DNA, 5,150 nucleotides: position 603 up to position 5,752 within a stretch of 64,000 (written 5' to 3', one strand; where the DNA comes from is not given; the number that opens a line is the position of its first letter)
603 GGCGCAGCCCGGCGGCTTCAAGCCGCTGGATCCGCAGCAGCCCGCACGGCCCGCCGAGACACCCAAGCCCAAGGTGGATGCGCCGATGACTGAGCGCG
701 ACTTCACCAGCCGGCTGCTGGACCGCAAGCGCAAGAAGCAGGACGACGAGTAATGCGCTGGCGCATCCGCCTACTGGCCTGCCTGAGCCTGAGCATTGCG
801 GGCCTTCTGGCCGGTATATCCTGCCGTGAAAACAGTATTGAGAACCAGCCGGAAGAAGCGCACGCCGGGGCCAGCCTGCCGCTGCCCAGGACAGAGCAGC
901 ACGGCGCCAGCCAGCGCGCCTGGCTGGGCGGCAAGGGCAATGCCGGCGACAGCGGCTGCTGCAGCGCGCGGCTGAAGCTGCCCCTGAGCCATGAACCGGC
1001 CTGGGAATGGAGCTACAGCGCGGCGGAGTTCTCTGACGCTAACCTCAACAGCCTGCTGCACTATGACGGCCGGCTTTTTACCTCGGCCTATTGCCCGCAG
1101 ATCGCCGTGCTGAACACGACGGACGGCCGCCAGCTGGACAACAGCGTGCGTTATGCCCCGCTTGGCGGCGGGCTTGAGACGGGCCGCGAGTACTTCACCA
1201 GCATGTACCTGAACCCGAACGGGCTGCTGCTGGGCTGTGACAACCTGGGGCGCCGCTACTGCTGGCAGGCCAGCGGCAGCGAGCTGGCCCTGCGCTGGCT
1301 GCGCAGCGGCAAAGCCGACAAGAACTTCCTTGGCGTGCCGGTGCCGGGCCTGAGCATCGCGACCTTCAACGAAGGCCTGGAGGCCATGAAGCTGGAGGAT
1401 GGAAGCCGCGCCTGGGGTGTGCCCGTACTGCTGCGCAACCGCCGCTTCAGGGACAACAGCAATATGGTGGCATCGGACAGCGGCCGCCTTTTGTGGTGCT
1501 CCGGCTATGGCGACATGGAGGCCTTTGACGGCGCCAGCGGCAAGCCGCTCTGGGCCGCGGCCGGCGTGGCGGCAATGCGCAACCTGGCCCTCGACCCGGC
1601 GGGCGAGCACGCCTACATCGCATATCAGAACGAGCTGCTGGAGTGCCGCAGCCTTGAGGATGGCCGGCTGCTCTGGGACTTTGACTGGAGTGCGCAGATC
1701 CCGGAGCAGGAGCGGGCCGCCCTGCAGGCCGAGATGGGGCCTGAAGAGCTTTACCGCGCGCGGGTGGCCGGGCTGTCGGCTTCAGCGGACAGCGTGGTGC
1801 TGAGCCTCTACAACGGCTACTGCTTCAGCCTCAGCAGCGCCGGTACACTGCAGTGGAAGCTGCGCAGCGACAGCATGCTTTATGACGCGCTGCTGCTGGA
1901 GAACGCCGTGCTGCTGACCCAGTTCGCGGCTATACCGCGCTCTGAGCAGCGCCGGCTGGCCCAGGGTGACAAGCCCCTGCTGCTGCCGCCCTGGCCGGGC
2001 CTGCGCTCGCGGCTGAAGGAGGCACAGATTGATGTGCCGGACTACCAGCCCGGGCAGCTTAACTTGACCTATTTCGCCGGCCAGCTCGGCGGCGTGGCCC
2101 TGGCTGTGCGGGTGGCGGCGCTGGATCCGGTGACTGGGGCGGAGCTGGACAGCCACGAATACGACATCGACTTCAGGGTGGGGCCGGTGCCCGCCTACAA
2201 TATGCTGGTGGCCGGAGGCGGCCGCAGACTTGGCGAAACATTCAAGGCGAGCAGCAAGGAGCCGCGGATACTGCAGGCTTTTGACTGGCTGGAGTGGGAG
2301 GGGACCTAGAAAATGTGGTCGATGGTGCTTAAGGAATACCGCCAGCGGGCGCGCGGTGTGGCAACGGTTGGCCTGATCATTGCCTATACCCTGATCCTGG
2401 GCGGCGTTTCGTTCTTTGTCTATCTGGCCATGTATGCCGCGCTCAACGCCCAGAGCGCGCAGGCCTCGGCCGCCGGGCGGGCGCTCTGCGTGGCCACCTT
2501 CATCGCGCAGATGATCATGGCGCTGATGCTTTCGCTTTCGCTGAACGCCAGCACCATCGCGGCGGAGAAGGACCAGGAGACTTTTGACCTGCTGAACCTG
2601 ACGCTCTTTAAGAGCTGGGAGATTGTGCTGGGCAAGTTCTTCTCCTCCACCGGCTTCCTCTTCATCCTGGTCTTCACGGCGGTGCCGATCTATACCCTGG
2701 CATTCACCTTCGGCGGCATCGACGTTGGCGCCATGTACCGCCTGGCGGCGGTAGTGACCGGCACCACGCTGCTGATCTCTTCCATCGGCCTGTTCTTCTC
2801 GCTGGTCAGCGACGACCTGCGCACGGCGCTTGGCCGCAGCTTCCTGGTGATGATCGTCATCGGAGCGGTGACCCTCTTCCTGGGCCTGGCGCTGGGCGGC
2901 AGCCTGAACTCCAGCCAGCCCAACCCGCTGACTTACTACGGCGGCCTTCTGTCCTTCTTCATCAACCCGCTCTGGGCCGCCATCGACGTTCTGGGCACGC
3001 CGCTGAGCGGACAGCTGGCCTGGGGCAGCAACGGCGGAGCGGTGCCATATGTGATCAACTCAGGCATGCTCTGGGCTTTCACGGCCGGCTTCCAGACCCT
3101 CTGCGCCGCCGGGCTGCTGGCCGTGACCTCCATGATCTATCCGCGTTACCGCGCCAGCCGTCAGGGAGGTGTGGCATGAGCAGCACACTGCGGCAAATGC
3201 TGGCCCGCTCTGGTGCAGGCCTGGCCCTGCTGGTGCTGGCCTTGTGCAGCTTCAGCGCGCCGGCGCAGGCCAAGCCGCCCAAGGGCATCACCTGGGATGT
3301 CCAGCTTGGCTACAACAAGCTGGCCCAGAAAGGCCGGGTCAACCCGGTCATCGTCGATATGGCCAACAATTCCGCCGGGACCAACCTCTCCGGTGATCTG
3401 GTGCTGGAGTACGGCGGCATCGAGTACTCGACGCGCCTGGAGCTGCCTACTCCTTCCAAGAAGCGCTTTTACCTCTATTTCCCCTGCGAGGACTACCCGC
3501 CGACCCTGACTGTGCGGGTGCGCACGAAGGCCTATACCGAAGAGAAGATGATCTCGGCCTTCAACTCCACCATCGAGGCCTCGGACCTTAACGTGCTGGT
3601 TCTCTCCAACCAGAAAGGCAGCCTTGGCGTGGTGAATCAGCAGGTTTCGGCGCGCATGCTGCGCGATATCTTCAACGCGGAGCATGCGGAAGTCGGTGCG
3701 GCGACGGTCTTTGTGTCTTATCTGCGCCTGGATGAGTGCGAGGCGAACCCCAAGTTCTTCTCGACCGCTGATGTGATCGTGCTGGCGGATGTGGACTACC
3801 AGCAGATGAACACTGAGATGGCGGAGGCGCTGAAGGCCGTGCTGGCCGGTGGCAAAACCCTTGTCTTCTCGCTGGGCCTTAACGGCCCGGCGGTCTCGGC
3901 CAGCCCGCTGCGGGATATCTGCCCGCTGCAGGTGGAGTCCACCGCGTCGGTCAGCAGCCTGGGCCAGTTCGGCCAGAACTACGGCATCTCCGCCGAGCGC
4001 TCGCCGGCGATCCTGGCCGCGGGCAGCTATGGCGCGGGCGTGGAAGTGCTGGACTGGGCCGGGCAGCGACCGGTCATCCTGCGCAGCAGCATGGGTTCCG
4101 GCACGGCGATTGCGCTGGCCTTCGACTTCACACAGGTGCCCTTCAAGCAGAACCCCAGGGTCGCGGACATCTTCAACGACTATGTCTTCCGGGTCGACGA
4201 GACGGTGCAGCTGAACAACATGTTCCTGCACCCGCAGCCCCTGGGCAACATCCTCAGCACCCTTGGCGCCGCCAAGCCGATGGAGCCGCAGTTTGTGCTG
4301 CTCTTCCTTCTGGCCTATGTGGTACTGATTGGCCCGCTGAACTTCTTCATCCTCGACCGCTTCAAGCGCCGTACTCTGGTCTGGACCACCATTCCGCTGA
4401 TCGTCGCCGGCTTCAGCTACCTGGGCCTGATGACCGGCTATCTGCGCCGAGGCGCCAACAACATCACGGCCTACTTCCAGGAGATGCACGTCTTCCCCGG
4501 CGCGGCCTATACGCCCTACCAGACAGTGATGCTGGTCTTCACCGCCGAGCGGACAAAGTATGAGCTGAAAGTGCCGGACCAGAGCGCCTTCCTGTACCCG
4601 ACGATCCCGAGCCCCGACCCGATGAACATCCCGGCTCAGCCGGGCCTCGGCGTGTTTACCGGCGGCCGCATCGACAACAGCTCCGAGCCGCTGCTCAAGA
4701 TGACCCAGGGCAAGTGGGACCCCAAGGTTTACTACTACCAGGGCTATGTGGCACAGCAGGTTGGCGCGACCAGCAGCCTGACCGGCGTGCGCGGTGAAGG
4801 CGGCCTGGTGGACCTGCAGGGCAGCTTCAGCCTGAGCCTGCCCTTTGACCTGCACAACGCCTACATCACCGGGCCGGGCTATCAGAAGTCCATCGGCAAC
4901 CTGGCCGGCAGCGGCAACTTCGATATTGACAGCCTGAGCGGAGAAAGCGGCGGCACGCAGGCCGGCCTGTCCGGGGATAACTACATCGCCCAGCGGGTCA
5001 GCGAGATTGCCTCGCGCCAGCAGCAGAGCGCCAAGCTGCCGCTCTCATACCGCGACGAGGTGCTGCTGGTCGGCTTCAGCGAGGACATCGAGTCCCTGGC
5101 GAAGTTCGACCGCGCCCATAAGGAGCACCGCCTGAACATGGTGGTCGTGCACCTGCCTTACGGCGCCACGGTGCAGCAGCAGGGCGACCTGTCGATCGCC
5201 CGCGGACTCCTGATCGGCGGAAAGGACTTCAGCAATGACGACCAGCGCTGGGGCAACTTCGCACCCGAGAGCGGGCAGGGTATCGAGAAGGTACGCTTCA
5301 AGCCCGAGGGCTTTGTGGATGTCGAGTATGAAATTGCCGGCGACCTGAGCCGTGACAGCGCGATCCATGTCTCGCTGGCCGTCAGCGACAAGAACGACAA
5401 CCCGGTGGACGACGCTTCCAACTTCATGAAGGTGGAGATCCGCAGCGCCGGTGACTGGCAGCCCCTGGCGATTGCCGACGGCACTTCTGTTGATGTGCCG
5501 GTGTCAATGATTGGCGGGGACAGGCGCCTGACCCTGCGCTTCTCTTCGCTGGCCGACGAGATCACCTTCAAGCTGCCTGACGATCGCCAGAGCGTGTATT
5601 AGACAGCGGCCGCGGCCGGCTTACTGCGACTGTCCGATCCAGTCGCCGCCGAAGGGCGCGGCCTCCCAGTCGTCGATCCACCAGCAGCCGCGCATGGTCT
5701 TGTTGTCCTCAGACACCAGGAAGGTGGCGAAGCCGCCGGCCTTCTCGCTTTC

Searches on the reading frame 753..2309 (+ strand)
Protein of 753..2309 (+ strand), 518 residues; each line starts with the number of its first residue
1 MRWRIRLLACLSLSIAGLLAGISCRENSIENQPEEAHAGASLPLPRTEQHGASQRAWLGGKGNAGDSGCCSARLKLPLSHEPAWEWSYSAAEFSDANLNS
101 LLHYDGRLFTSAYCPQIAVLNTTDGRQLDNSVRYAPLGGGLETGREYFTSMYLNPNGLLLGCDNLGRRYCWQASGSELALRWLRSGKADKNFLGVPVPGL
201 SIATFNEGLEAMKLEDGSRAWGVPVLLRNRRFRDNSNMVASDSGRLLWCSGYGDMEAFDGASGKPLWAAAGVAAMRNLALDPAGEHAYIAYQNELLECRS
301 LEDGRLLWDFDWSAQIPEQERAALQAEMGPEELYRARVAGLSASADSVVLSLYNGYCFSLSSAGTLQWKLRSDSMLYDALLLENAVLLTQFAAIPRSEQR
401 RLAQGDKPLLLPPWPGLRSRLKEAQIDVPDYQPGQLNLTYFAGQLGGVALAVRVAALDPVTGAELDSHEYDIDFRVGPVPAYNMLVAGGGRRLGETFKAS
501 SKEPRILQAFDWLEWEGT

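Call 24: search_protein_families(library=pfam, proteins=[window:753-2309:+], max_evalue=0.001)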
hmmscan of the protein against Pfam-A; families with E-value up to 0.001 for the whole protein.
window:753-2309:+ (518 aa): 1 family
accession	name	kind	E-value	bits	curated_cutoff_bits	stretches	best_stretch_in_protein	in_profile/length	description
PF13360.13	PQQ_2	-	2.1e-09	37.8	27.6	1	105-309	33-232/233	Outer membrane protein assembly factor BamB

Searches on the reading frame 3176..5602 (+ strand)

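Call 24: search_protein_families(library=pfam, proteins=[window:3176-5602:+], max_evalue=0.001)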
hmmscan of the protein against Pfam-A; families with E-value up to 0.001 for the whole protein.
window:3176-5602:+ (808 aa): 1 family
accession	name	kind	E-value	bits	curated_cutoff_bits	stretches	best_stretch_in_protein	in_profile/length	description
PF24157.1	DUF7408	-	7e-05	23.3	27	1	167-327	7-165/174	Domain of unknown function (DUF7408)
